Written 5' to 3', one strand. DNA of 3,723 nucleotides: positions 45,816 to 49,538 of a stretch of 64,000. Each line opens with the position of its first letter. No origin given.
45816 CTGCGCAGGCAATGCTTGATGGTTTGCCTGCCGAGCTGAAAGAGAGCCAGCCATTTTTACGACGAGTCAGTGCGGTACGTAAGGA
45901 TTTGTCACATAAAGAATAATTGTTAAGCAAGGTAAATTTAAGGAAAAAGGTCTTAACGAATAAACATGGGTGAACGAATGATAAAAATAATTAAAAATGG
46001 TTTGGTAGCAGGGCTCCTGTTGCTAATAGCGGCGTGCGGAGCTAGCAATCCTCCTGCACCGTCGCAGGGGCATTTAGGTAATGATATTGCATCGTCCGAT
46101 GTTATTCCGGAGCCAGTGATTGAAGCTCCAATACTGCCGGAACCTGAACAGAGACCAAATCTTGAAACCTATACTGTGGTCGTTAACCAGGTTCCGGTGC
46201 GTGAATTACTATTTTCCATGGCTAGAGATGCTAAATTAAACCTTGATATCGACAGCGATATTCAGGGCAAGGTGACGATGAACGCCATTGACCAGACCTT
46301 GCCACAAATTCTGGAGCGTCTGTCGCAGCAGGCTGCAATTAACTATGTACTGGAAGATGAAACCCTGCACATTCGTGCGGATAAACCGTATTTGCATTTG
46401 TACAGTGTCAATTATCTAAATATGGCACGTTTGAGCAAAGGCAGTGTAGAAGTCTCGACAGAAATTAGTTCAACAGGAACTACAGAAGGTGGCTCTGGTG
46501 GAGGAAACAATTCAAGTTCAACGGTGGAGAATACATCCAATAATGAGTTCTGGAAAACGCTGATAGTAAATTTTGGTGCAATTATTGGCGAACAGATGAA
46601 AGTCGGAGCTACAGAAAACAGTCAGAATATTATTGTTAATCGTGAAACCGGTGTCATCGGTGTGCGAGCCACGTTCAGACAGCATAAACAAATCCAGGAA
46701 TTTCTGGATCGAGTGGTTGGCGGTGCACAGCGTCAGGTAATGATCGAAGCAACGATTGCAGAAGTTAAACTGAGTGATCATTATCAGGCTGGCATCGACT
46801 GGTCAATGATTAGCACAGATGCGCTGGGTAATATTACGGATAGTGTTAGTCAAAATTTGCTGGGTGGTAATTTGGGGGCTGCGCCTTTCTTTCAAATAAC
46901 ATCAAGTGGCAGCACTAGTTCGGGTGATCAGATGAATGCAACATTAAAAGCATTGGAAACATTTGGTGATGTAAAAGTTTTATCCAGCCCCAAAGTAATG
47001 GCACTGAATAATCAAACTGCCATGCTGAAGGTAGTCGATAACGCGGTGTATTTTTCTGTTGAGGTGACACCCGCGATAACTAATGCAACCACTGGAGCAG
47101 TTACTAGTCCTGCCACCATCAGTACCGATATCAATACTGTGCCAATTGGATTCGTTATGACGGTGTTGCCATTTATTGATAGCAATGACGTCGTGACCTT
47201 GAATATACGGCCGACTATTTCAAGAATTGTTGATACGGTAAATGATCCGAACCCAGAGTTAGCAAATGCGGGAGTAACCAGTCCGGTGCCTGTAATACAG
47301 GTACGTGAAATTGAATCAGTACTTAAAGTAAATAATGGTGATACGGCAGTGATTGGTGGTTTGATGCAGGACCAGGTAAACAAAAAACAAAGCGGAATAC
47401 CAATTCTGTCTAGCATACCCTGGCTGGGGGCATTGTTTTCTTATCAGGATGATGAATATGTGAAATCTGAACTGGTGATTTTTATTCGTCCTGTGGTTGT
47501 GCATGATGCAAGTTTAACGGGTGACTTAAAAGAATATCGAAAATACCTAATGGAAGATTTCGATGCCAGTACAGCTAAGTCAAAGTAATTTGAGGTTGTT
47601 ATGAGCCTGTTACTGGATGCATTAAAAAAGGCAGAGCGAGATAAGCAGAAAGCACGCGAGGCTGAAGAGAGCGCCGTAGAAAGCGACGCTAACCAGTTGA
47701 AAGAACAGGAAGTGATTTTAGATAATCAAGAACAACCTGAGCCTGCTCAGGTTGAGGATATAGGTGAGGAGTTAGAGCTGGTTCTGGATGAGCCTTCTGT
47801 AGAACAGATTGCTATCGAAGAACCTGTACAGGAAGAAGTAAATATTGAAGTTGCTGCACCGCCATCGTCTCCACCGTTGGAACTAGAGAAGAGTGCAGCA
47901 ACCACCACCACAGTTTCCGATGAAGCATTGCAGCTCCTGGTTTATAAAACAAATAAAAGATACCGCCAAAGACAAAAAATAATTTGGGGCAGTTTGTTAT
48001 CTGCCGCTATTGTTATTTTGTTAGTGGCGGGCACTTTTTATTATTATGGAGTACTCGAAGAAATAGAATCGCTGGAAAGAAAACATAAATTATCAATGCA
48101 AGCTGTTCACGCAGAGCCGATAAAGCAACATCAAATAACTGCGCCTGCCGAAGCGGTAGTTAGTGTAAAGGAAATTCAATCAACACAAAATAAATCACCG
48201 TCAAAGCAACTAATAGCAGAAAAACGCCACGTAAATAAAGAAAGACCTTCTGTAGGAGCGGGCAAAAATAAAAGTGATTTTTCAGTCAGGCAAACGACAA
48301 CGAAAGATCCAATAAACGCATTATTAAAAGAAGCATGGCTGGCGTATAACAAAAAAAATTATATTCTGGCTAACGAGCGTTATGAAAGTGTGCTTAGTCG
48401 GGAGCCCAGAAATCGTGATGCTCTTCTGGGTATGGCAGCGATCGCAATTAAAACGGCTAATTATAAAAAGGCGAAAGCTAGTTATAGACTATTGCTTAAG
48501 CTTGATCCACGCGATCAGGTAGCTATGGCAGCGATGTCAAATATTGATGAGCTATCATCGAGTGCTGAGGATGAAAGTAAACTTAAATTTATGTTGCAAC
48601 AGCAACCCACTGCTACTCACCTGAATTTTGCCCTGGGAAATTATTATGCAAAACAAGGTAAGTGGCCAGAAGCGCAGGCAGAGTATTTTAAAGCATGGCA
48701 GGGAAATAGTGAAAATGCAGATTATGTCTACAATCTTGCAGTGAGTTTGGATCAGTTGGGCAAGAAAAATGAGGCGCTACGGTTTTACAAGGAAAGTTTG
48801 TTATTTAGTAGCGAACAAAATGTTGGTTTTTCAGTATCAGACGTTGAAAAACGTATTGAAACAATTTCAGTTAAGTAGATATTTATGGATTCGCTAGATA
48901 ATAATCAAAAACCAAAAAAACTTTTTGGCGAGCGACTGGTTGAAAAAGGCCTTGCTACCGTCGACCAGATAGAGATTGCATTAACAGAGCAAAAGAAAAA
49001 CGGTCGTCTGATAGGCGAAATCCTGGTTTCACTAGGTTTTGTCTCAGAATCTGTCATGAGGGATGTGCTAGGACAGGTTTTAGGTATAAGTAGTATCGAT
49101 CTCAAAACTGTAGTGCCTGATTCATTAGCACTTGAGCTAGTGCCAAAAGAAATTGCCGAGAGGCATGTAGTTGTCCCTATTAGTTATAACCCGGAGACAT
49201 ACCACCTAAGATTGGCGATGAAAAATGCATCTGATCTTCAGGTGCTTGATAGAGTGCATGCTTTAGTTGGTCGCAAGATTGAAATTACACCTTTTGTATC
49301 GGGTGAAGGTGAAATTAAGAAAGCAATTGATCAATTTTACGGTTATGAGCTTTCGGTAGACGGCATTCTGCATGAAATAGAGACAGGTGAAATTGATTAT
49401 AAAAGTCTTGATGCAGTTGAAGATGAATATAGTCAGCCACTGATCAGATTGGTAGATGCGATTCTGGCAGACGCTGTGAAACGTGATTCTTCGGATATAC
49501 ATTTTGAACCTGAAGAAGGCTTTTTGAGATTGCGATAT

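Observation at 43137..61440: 18-kb non-canonical type IV filament locus mixing MSHA-like and T2SS-like parts, with its own sigma54 circuit and an embedded ABC transporter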

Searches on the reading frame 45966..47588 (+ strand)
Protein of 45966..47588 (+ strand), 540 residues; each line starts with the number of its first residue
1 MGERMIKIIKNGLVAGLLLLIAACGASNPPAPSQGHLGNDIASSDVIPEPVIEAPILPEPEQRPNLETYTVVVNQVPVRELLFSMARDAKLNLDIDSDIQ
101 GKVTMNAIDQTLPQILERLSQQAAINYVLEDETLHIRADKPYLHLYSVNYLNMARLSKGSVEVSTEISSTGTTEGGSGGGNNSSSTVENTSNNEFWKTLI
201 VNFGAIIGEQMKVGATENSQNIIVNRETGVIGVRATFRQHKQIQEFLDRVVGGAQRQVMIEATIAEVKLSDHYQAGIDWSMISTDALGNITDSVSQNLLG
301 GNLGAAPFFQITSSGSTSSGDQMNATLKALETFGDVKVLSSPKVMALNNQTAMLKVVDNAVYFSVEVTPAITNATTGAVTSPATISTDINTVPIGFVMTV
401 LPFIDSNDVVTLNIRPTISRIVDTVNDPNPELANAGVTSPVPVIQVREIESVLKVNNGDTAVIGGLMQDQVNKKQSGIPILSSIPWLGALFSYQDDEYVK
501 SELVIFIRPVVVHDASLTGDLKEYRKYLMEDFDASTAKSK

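Call 4: search_protein_families(library=ncbifam, proteins=[window:45966-47588:+], max_evalue=0.01)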
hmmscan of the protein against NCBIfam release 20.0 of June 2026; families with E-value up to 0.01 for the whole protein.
window:45966-47588:+ (540 aa): 9 families
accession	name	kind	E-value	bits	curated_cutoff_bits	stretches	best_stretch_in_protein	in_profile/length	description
TIGR02519.1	pilus_MshL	equivalog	2.1e-78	263.3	250.2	1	222-512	1-290/290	pilus (MSHA type) biogenesis protein MshL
TIGR02517.1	type_II_gspD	equivalog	7.4e-47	160.1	351.35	1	173-515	273-593/600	type II secretion system secretin GspD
TIGR02516.1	type_III_yscC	equivalog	4.9e-32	111.1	238.45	2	217-513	196-462/463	type III secretion system outer membrane ring subunit SctC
TIGR02515.1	IV_pilus_PilQ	subfamily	4.5e-30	105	284.35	1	71-512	6-427/428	type IV pilus secretin PilQ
NF010083.0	PRK13568.1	equivalog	1.7e-22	79.8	554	1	220-513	152-418/419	DNA uptake porin HofQ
TIGR02520.1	pilus_B_mal_scr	equivalog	2.7e-20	72.4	287.65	1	144-511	161-513/513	PilN family type IVB pilus formation outer membrane protein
NF011873.0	PRK15346.1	equivalog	8.7e-19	67.6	524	1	254-506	269-487/499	EscC/YscC/HrcC family type III secretion system outer membrane ring protein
NF007851.2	PRK10560.1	exception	1.5e-17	63.5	598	2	221-513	145-410/412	DNA uptake porin HofQ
NF042912.1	Amuc_1098_fam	equivalog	1.5e-15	56.3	750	2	373-512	644-796/805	Amuc_1098 family type IV pilus outer membrane protein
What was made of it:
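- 45966..47588 (+): Outer-membrane secretin of MshL type; a lipoprotein. GspD 160 (cutoff 351) and PilQ 105 (cutoff 284) fail (call 4).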

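Call 6: search_protein_families(library=pfam, proteins=[window:45966-47588:+], max_evalue=0.1)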
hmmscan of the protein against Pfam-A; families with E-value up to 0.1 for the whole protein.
window:45966-47588:+ (540 aa): 2 families
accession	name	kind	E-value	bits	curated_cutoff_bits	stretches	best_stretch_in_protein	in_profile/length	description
PF00263.26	Secretin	-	6.3e-40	137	27.5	1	329-512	1-168/169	Bacterial type II and III secretion system protein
PF07655.18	Secretin_N_2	-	0.0031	18.4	23.4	1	146-227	4-53/91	Secretin N-terminal domain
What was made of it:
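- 45966..47588 (+): Pfam Secretin 137 bits (call 6).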

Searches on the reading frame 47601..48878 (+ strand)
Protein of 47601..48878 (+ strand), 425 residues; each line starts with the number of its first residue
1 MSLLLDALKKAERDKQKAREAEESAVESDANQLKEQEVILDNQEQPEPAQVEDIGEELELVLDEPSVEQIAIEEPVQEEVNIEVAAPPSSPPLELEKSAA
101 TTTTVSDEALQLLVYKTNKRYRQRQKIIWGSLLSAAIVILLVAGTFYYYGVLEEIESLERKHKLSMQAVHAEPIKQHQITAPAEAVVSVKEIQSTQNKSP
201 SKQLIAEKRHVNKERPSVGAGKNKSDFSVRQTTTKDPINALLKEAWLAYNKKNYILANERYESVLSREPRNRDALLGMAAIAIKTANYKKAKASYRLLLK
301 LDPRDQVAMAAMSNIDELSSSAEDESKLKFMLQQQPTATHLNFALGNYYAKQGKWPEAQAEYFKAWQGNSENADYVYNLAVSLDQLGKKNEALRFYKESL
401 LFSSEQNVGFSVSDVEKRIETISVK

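Call 4: search_protein_families(library=ncbifam, proteins=[window:47601-48878:+], max_evalue=0.01)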
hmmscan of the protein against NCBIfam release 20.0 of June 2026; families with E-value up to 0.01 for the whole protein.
window:47601-48878:+ (425 aa): 15 families
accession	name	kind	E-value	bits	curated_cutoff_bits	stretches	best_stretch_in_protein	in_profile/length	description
TIGR02552.1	LcrH_SycD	equivalog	1.5e-12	47.4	104.8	2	234-309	14-89/136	SycD/LcrH family type III secretion system chaperone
NF033920.0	C39_PA2778_fam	equivalog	3.7e-11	42.9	150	1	308-398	159-249/255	PA2778 family cysteine peptidase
TIGR02917.1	PEP_TPR_lipo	equivalog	1.3e-09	36.5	312.2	2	186-306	451-567/899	XrtA/PEP-CTERM system TPR-repeat protein PrsT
NF008520.0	PRK11447.1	equivalog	1e-06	26.8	858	1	221-298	587-663/1157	cellulose synthase complex outer membrane protein BcsC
TIGR02795.1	tol_pal_ybgF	equivalog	1.8e-06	28.5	90.1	1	243-310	44-114/119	tol-pal system protein YbgF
NF047371.1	FlcA_CTERM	equivalog_domain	2.2e-06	26.4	300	1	250-315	167-234/646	periplasmic flagellar collar protein FlcA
NF040959.1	MamA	equivalog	3.5e-06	26.6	200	1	257-398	56-198/204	magnetosome protein MamA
NF008017.0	PRK10747.1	equivalog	1.5e-05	24.1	608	1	325-407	314-395/398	protoheme IX biogenesis protein HemY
TIGR00540.1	TPR_hemY_coli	hypoth_equivalog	3.7e-05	22.7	142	1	331-399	318-385/385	heme biosynthesis-associated TPR protein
TIGR02521.1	type_IV_pilW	equivalog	0.00025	20.7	154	1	335-405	27-97/234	type IV pilus biogenesis/stability protein PilW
NF033758.1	gliding_GltE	equivalog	0.0007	18.7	225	0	324-403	275-355/411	adventurous gliding motility TPR repeat lipoprotein GltE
TIGR03302.1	OM_YfiO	subfamily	0.0017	17.9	81.4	1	226-315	23-118/239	outer membrane protein assembly factor BamD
TIGR03939.1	PGA_TPR_OMP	equivalog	0.0029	15.9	366.65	1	250-293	98-141/800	poly-beta-1,6 N-acetyl-D-glucosamine export porin PgaA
NF042912.1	Amuc_1098_fam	equivalog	0.0049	15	750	0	233-291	150-208/805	Amuc_1098 family type IV pilus outer membrane protein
NF008756.0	PRK11788.1-4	equivalog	0.0066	15.5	474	0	257-412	126-284/389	lipopolysaccharide assembly protein LapB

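Call 6: search_protein_families(library=pfam, proteins=[window:47601-48878:+], max_evalue=0.1)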
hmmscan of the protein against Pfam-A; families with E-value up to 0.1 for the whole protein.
window:47601-48878:+ (425 aa): 18 families
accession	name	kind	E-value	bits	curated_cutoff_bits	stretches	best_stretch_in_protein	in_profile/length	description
PF14559.12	TPR_19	-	6.4e-12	46.1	25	2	252-308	5-62/68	Tetratricopeptide repeat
PF07719.23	TPR_2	-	3e-09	36.7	27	2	373-400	1-28/34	Tetratricopeptide repeat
PF00515.34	TPR_1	-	1.9e-07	31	27.8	1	377-400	5-28/34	Tetratricopeptide repeat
PF13432.12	TPR_16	-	9.4e-07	29.6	32.7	2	343-399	1-57/65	Tetratricopeptide repeat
PF13374.12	TPR_10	-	4.9e-05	23.6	27.5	1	378-400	7-29/42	Tetratricopeptide repeat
PF13431.12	TPR_17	-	5.1e-05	23.7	24.4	0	332-360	6-34/34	Tetratricopeptide repeat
PF24575.1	TPR_Slam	-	6.4e-05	23.8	35.2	1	231-293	40-102/104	Surface lipoprotein assembly modifier, N-terminal TPR repeats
PF12895.13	ANAPC3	-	0.00024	21.8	27.2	1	342-398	26-81/82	Anaphase-promoting complex, cyclosome, subunit 3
PF13174.12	TPR_6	-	0.00032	21.6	26.3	0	273-303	1-31/33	Tetratricopeptide repeat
PF13176.12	TPR_7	-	0.00034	20.9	27.9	0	377-400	3-26/36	Tetratricopeptide repeat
PF13181.12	TPR_8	-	0.00055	20.3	25.7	1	274-304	3-33/34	Tetratricopeptide repeat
PF13428.12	TPR_14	-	0.00099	20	23.5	0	273-311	2-40/44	Tetratricopeptide repeat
PF13414.12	TPR_11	-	0.0015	18.6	26.8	1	346-387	1-42/42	TPR repeat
PF23914.1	TPR_CcmH_CycH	-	0.0034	17.7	42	1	252-305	101-154/158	Cytochrome c-type biogenesis protein H TPR domain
PF25064.1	ARM_TT21_5th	-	0.0039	17.9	27.8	0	245-292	8-55/117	TT21 fifth ARM repeats domain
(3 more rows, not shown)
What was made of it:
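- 47601..48878 (+): Bitopic TPR protein in the MshN position. Several TPR Pfam families over residues 230-400 (call 6).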

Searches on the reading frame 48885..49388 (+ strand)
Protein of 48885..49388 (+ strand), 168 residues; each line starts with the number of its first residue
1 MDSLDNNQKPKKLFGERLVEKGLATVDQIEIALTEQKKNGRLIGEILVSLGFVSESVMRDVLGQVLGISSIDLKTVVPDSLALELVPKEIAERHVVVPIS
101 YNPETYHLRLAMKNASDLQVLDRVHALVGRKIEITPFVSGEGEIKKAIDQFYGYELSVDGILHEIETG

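Call 59: search_solved_structures(query=window:48885-49388:+, max_evalue=0.01, show_alignments=3)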
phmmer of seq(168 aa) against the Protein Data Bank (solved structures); distinct sequences matched with E-value up to 0.01: 14.
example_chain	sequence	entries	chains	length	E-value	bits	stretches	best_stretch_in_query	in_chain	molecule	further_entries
6f8l_G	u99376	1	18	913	1.2e-31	113.3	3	12-154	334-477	Type IV pilus assembly protein PilF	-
3jc8_Ba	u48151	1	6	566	7.8e-19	71.7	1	14-154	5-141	Type IV-A pilus assembly ATPase PilB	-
5zfr_A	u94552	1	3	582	3.3e-16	63.2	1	13-166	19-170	Type IV pilus biogenesis ATPase PilB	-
6olj_C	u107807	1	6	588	4.5e-15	59.5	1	13-166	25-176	Type IV pilus biogenesis ATPase PilB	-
5tsg_B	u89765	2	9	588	4.5e-15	59.5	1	13-166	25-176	Type IV pilus biogenesis ATPase PilB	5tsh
5htl_A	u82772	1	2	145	4.3e-14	56.3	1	9-121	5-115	MSHA biogenesis protein MshE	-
6ejf_G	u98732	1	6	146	6.9e-12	49.2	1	12-152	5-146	Type IV pilus assembly protein PilF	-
8pe0_A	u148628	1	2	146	6.2e-09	39.6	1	11-103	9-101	c-di-GMP binding domain of the ATPase enzyme PilF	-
8pdk_A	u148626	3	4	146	8.2e-09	39.2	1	7-103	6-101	c-di-GMP binding domain of the ATPase enzyme PilF | ATP-binding motif-containing protein pilF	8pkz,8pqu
9g1w_A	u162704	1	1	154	8.5e-09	39.1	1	12-137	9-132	Type IV pilus assembly ATPase PilB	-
9glg_A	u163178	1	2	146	9.8e-09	38.9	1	7-103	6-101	ATP-binding motif-containing protein pilF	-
8pfa_A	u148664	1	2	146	1.4e-08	38.4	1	8-103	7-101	c-di-GMP binding domain of the ATPase enzyme PilF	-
6ejf_J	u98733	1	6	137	1.9e-08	38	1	12-103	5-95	Type IV pilus assembly protein PilF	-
9gl5_A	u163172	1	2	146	2.2e-08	37.8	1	7-103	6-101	ATP-binding motif-containing protein pilF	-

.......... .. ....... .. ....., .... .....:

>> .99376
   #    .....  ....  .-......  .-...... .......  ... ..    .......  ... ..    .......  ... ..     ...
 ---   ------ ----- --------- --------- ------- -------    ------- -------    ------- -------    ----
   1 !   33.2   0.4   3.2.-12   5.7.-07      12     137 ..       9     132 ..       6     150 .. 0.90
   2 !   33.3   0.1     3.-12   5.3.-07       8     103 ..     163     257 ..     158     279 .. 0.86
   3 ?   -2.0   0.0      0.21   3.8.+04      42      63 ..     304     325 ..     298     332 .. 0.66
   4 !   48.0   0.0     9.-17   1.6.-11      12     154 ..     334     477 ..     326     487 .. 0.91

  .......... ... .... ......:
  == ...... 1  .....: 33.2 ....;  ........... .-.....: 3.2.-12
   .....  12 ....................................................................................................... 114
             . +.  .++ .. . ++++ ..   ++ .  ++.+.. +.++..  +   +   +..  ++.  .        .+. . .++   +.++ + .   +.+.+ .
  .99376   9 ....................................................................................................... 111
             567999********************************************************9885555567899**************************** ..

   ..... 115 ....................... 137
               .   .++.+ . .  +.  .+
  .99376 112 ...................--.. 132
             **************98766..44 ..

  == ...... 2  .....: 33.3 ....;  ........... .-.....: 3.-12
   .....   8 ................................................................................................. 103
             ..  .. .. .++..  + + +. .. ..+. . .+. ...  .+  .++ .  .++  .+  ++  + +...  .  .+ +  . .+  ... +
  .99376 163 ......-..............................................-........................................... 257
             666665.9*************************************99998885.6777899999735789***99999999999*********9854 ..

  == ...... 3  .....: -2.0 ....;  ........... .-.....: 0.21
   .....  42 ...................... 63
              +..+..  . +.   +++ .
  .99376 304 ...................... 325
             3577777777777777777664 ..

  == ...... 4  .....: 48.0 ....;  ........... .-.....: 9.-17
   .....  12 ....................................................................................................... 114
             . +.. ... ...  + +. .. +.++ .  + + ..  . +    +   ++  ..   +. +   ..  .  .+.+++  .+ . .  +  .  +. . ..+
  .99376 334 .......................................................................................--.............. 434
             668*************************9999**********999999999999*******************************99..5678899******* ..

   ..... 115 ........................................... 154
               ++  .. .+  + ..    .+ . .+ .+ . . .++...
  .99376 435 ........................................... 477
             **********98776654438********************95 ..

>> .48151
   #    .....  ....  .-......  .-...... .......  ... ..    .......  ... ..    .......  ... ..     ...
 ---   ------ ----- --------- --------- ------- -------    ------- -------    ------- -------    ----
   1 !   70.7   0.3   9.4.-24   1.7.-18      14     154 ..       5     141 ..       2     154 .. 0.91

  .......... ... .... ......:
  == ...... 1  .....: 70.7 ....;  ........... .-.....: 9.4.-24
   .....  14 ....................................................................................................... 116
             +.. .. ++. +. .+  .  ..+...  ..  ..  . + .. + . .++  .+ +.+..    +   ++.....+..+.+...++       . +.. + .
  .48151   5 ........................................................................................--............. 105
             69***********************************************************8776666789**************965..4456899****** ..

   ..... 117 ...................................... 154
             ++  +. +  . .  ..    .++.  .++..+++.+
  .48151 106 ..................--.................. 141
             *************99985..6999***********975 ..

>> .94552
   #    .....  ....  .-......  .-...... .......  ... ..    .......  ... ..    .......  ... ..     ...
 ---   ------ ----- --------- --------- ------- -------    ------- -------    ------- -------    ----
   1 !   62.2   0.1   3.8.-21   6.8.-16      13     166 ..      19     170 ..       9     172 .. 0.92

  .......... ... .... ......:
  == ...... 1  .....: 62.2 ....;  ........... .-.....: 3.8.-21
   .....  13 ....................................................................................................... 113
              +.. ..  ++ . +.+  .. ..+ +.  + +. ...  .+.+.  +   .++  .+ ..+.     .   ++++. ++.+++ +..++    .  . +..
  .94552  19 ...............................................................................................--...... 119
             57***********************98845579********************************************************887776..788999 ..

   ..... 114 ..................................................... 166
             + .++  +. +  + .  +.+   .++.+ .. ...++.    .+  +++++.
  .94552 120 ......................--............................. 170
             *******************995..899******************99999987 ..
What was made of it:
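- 48885..50594 (+): Extension ATPase with an N-terminal MshEN c-di-GMP-binding domain. N-terminal domain matches MshE 5HTL (56 bits) and PilF/PilB MshEN domains (call 59).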
